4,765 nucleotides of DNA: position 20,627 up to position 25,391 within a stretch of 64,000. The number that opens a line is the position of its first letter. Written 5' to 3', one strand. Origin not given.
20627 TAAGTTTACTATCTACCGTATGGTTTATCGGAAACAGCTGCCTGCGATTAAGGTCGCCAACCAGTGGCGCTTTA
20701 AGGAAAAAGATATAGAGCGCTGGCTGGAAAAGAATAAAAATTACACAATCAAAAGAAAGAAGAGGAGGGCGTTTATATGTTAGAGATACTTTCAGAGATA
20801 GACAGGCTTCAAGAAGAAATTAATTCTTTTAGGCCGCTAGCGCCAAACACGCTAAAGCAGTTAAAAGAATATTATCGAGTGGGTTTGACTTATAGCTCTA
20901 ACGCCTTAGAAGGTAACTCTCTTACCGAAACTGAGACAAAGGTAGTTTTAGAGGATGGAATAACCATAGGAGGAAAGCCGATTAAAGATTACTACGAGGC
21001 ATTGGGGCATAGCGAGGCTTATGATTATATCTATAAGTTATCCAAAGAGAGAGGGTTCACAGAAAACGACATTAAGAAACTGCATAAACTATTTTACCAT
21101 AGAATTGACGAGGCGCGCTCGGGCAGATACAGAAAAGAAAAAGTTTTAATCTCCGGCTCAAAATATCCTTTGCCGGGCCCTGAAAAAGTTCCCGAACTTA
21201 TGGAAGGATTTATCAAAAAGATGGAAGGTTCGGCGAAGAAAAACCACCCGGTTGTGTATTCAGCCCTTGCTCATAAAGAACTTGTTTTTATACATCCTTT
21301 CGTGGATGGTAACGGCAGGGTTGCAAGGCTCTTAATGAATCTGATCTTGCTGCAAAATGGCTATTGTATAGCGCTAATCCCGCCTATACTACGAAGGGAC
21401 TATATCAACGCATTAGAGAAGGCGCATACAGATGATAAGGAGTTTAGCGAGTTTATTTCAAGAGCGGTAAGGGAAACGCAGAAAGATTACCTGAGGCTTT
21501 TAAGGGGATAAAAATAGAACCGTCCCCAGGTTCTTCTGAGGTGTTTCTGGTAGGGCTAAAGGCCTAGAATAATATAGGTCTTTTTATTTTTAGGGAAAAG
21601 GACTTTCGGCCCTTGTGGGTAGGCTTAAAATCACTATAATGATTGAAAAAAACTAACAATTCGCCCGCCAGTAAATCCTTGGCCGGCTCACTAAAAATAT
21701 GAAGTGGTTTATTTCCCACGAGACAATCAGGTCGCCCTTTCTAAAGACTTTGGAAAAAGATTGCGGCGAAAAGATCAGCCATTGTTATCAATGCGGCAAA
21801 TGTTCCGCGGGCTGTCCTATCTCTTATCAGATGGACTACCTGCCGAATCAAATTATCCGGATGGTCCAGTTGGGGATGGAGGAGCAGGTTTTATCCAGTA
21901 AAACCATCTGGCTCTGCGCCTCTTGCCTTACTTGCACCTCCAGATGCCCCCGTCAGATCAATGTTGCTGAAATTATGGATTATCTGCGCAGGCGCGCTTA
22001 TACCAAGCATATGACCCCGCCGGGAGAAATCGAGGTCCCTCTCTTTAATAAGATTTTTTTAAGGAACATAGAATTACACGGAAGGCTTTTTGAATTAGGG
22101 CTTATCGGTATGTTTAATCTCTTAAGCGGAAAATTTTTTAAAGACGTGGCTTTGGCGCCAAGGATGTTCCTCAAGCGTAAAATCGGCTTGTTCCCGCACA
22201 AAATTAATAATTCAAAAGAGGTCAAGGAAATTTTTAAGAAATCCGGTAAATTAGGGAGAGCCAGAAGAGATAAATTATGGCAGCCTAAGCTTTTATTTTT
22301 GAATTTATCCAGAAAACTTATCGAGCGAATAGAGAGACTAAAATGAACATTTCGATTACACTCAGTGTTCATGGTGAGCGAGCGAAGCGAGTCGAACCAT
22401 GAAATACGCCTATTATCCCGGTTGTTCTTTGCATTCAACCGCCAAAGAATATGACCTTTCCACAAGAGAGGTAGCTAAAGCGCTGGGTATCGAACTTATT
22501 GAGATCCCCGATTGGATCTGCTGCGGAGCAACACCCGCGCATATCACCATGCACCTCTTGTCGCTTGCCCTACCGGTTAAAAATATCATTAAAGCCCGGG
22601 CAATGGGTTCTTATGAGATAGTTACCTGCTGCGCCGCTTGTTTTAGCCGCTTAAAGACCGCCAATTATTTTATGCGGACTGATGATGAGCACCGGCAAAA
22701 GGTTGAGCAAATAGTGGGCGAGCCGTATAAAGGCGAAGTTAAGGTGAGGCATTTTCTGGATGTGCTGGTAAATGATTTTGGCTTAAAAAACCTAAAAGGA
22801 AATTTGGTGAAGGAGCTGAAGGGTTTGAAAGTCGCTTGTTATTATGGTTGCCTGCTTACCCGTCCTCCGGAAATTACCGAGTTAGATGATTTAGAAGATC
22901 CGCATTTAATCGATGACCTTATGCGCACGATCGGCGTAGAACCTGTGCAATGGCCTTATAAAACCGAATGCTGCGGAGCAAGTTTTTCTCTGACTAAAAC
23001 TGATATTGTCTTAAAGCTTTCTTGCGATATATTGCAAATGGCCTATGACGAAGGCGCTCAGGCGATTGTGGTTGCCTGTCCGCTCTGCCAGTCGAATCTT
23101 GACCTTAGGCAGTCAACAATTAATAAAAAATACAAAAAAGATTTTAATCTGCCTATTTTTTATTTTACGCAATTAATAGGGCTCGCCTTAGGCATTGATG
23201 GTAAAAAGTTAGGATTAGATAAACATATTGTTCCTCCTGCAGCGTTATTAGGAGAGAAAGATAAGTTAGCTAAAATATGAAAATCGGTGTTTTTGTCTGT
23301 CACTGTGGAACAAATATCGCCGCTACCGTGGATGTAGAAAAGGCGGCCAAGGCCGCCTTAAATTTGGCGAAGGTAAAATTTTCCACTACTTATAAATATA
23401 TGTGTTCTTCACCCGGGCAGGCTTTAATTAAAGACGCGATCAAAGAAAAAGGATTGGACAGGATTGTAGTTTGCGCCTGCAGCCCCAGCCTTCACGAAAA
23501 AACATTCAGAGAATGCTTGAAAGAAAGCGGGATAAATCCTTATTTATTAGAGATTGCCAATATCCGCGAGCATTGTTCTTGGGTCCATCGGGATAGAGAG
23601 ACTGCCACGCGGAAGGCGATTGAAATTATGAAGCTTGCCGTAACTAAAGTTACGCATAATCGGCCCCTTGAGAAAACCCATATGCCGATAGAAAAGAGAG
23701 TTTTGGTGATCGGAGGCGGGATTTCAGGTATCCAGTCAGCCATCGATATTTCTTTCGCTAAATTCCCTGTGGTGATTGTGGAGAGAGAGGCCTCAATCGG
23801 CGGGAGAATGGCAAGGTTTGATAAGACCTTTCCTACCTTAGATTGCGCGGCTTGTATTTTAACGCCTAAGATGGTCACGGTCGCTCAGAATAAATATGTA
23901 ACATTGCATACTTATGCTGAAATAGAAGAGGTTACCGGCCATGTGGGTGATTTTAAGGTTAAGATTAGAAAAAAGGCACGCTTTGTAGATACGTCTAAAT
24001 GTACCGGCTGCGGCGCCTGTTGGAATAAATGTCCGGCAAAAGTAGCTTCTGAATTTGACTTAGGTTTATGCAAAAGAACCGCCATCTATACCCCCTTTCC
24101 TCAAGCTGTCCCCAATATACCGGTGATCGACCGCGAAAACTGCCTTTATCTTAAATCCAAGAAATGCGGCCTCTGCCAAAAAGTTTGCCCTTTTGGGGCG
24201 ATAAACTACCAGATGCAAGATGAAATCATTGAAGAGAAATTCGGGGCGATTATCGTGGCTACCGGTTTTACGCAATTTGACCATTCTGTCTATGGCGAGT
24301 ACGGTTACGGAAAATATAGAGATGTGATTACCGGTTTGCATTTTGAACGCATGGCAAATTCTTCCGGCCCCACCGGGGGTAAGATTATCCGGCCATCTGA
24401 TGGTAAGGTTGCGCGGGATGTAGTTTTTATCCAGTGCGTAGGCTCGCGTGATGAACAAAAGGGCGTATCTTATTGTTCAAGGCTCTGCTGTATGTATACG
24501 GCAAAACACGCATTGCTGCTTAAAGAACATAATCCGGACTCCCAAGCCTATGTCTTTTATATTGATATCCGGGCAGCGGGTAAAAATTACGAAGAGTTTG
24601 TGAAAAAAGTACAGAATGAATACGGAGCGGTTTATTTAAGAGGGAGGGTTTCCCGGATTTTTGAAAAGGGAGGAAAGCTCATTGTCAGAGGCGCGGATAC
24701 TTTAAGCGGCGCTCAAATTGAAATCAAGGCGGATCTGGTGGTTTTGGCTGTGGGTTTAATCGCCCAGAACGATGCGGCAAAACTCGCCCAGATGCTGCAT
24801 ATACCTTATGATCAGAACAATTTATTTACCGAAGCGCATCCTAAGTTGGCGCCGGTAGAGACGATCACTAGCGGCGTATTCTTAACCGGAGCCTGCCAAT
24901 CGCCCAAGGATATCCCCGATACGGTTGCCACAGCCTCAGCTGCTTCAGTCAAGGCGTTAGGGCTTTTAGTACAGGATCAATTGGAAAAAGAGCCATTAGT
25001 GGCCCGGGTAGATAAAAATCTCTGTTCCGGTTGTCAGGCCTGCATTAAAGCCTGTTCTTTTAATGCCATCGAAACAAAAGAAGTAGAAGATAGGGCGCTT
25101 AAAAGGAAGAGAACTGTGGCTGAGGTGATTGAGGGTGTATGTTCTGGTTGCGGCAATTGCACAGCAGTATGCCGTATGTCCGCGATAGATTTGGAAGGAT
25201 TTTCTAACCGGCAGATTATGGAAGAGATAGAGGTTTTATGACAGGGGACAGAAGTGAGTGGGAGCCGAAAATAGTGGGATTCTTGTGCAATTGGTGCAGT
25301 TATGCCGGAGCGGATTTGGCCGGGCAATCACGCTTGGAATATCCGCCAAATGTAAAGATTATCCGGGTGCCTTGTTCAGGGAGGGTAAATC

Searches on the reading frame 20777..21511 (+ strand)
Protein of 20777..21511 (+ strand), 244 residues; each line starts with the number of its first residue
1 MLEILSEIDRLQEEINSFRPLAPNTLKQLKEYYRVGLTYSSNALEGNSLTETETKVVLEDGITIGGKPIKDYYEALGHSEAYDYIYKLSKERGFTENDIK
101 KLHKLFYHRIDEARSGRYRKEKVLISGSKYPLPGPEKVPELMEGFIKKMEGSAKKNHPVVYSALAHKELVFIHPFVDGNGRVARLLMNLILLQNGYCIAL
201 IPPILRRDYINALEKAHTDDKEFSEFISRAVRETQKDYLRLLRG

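Call 70: search_protein_families(library=pfam, proteins=[window:20777-21511:+], max_evalue=0.0001)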
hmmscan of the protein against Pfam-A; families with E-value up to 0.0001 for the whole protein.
window:20777-21511:+ (244 aa): 1 family
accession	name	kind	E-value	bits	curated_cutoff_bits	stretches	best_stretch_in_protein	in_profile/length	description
PF02661.23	Fic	-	1.5e-22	80.6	24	1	94-191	2-93/93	Fic/DOC family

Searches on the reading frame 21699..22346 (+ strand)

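Call 70: search_protein_families(library=pfam, proteins=[window:21699-22346:+], max_evalue=0.0001)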
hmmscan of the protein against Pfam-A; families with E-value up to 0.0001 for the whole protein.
window:21699-22346:+ (215 aa): 4 families
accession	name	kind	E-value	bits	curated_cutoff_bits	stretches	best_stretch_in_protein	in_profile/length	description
PF13183.11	Fer4_8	-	4.3e-11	43.6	27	1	26-87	2-68/68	4Fe-4S dicluster domain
PF13187.11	Fer4_9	-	3.4e-09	37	27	1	28-86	1-50/52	4Fe-4S dicluster domain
PF13534.11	Fer4_17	-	9e-09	36.2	22.2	1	29-88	2-61/61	4Fe-4S dicluster domain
PF12838.12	Fer4_7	-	4.2e-05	24.4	27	1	28-86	1-51/52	4Fe-4S dicluster domain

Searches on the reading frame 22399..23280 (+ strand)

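Call 70: search_protein_families(library=pfam, proteins=[window:22399-23280:+], max_evalue=0.0001)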
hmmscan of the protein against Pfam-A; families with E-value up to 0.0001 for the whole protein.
window:22399-23280:+ (293 aa): 1 family
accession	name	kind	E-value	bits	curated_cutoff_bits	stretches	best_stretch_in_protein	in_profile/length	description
PF02754.22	CCG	-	1.6e-21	76.6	20.6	2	3-85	1-84/85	Cysteine-rich domain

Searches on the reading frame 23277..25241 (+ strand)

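Call 70: search_protein_families(library=pfam, proteins=[window:23277-25241:+], max_evalue=0.0001)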
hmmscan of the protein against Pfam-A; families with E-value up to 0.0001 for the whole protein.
window:23277-25241:+ (654 aa): 16 families
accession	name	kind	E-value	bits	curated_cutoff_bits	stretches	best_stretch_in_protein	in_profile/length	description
PF00037.32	Fer4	-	4.5e-18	64.7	21.1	2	237-254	3-20/24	4Fe-4S binding domain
PF12838.12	Fer4_7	-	4.4e-14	53.1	27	2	583-634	2-50/52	4Fe-4S dicluster domain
PF12837.12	Fer4_6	-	6e-13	48.5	25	1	281-309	1-24/24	4Fe-4S binding domain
PF25160.1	LdpA_Fe-S-bd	-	1.6e-12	47.5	27.6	0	615-638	21-44/49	LdpA Fe-S cluster-binding domain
PF13237.11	Fer4_10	-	2.4e-12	47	25.5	0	237-254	4-21/53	4Fe-4S dicluster domain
PF13187.11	Fer4_9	-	6.1e-12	45.8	27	1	583-637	2-52/52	4Fe-4S dicluster domain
PF14697.11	Fer4_21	-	1.1e-10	42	35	1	576-638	1-58/59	4Fe-4S dicluster domain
PF13484.11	Fer4_16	-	2.1e-09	38.5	30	0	241-306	1-65/66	4Fe-4S double cluster binding domain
PF07992.20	Pyr_redox_2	-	2.1e-09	37.6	26.1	0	123-177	128-179/291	Pyridine nucleotide-disulphide oxidoreductase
PF12797.12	Fer4_2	-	4.5e-08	33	24.5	0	235-254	3-22/22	4Fe-4S binding domain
PF13183.11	Fer4_8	-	4.4e-06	27.6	27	0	582-634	4-66/68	4Fe-4S dicluster domain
PF01266.30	DAO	-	2.5e-05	24.4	27.9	0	141-176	1-37/353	FAD dependent oxidoreductase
PF12800.12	Fer4_4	-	3.9e-05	24.1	24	0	581-595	2-16/17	4Fe-4S binding domain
PF13450.12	NAD_binding_8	-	5.8e-05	23.7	21.9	0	144-196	1-53/68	NAD(P)-binding Rossmann-like domain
PF13534.11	Fer4_17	-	7e-05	23.7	22.2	0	583-634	2-58/61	4Fe-4S dicluster domain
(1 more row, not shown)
